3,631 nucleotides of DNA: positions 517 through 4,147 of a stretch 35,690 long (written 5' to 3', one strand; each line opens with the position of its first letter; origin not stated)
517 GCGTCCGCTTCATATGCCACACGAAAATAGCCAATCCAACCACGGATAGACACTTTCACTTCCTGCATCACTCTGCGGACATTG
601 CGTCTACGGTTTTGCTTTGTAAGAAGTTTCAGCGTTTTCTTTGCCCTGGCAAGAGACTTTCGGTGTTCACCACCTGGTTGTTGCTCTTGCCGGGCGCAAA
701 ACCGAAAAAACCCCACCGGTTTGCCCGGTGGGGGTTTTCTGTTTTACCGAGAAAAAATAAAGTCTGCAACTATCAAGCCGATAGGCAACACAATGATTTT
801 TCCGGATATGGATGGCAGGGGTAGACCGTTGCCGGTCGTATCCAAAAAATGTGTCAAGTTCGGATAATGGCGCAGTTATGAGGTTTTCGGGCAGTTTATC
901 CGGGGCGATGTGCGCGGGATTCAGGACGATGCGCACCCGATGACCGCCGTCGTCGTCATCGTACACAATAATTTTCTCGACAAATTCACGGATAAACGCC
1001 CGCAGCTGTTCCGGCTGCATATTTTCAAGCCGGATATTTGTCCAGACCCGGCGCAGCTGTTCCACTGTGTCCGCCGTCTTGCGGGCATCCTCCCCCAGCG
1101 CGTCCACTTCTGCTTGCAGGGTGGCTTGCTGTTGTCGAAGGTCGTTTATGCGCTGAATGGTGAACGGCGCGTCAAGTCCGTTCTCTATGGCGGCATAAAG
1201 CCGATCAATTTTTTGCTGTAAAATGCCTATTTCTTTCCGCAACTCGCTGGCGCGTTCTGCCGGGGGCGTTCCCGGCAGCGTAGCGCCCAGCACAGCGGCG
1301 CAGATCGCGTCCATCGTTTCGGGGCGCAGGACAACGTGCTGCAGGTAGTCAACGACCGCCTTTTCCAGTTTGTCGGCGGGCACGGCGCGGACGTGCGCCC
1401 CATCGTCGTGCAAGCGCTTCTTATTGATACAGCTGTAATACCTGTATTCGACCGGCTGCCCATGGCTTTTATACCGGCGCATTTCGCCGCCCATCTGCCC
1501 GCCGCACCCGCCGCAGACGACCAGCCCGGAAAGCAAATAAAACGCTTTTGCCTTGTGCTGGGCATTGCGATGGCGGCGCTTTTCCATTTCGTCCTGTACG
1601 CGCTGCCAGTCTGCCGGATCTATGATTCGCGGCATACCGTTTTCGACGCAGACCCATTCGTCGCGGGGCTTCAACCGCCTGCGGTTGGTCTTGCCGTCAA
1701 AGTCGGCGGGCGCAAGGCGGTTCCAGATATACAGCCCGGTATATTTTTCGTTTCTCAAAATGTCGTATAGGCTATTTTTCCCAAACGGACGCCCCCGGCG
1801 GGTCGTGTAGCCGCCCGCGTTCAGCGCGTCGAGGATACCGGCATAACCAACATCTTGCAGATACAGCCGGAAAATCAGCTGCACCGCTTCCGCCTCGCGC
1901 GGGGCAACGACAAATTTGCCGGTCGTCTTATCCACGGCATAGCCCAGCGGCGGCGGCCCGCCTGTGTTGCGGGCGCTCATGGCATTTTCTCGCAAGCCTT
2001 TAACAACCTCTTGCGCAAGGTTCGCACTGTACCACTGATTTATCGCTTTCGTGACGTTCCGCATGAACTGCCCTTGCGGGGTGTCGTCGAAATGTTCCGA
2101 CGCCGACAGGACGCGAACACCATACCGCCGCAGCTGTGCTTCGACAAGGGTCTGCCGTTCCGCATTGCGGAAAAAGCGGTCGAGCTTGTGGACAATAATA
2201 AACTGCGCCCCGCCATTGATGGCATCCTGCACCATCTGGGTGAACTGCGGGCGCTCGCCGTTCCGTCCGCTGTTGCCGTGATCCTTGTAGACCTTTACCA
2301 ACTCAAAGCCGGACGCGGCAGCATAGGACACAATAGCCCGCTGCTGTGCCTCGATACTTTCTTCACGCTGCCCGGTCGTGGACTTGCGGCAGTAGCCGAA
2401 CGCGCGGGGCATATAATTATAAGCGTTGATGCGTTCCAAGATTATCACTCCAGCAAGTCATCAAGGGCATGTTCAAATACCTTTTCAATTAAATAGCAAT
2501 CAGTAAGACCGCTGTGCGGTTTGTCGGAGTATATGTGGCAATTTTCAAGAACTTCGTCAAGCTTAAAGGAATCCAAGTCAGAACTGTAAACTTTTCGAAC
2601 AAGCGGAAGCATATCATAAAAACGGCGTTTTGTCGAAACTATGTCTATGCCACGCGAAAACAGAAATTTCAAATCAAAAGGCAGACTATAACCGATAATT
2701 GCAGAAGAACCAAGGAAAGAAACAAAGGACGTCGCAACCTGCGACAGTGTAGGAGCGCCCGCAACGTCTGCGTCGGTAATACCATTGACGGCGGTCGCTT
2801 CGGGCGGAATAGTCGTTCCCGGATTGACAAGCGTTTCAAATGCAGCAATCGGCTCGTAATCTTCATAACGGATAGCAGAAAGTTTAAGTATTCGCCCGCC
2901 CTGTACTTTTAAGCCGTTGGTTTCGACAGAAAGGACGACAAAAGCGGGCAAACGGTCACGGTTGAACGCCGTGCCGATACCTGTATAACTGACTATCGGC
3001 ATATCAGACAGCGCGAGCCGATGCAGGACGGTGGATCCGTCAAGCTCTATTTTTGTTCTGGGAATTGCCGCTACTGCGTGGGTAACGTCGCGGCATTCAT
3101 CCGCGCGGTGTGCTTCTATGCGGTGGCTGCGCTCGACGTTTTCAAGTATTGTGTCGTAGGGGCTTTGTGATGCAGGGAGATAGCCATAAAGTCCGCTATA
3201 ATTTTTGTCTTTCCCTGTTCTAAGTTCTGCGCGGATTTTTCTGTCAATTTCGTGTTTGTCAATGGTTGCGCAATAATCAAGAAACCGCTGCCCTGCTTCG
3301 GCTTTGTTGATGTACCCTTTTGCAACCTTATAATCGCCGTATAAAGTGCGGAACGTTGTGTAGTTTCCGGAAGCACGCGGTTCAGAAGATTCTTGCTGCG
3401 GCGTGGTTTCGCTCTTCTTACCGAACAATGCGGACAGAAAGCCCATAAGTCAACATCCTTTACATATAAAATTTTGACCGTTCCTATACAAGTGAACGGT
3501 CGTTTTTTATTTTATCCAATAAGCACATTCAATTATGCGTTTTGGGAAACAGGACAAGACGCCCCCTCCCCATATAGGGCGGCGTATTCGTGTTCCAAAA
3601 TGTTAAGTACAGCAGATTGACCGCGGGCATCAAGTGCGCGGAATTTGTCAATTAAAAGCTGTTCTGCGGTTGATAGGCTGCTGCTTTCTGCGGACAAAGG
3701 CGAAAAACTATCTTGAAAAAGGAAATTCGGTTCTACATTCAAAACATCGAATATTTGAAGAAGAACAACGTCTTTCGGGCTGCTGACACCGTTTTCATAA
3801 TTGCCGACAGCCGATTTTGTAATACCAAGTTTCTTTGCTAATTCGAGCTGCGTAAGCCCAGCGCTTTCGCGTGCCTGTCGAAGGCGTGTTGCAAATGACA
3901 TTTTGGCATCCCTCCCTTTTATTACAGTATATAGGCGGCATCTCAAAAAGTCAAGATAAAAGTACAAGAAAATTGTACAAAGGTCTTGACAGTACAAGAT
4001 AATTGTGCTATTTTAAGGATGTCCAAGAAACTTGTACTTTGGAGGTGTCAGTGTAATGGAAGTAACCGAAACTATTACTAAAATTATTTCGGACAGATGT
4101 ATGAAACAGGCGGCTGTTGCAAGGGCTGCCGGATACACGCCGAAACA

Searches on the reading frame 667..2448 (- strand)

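Call 14: search_protein_families(library=pfam, proteins=[window:667-2448:-], max_evalue=0.01)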
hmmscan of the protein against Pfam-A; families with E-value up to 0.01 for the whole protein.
window:667-2448:- (593 aa): 4 families
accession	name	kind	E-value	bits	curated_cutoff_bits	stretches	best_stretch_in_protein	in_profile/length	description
PF00239.26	Resolvase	-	2e-28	99.7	23.3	1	16-156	1-140/145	Resolvase, N terminal domain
PF07508.19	Recombinase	-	9e-23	80.9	21.1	1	183-291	1-102/102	Recombinase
PF13408.12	Zn_ribbon_recom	-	1.1e-12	48.6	25.3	1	305-370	1-58/58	Recombinase zinc beta ribbon domain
PF11445.13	DUF2894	-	0.0014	19.6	25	1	329-475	11-129/185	Protein of unknown function (DUF2894)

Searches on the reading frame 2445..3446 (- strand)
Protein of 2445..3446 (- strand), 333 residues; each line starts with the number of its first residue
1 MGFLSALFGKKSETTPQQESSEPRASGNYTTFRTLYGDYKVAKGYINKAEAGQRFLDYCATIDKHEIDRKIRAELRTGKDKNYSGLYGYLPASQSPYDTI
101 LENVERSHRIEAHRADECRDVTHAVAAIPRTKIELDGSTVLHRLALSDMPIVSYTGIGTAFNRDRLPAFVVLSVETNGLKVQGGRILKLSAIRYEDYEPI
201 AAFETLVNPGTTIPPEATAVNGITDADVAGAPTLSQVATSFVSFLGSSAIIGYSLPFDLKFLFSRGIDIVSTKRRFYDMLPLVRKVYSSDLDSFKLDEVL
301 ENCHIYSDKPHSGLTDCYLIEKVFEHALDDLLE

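Call 14: search_protein_families(library=pfam, proteins=[window:2445-3446:-], max_evalue=0.01)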
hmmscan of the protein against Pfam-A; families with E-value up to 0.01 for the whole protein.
window:2445-3446:- (333 aa): 1 family
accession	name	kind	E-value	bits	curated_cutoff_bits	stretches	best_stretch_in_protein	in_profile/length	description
PF00929.31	RNase_T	-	8.9e-17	62.6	24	1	170-324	1-164/164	Exonuclease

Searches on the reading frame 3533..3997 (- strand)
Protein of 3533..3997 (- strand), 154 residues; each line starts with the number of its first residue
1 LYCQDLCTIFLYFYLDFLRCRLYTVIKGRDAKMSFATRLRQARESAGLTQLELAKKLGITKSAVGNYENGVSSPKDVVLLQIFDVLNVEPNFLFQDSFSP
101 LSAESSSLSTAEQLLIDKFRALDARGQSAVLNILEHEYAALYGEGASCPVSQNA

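Call 14: search_protein_families(library=pfam, proteins=[window:3533-3997:-], max_evalue=0.01)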
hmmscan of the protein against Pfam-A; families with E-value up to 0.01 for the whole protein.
window:3533-3997:- (154 aa): 8 families
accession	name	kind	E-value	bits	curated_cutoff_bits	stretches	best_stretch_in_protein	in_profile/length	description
PF01381.28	HTH_3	-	5.4e-16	58.8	23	1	39-93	1-55/55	Helix-turn-helix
PF13560.12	HTH_31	-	5e-12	46.4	27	1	35-90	2-58/64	Helix-turn-helix domain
PF12844.13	HTH_19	-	2.1e-09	37.6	30.2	1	38-95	3-60/64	Helix-turn-helix domain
PF15731.11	MqsA_antitoxin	-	4.7e-05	23.9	30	1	30-93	65-127/131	Antitoxin component of bacterial toxin-antitoxin system, MqsA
PF13413.12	HTH_25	-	0.0013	19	24.6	1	38-69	1-32/62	Helix-turn-helix domain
PF13412.12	HTH_24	-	0.002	18.1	21.9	1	42-64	12-34/48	Winged helix-turn-helix DNA-binding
PF13443.12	HTH_26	-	0.0027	18.3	22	1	38-90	1-54/63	Cro/C1-type HTH DNA-binding domain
PF13744.12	HTH_37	-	0.0052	17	27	1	31-70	15-54/80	Helix-turn-helix domain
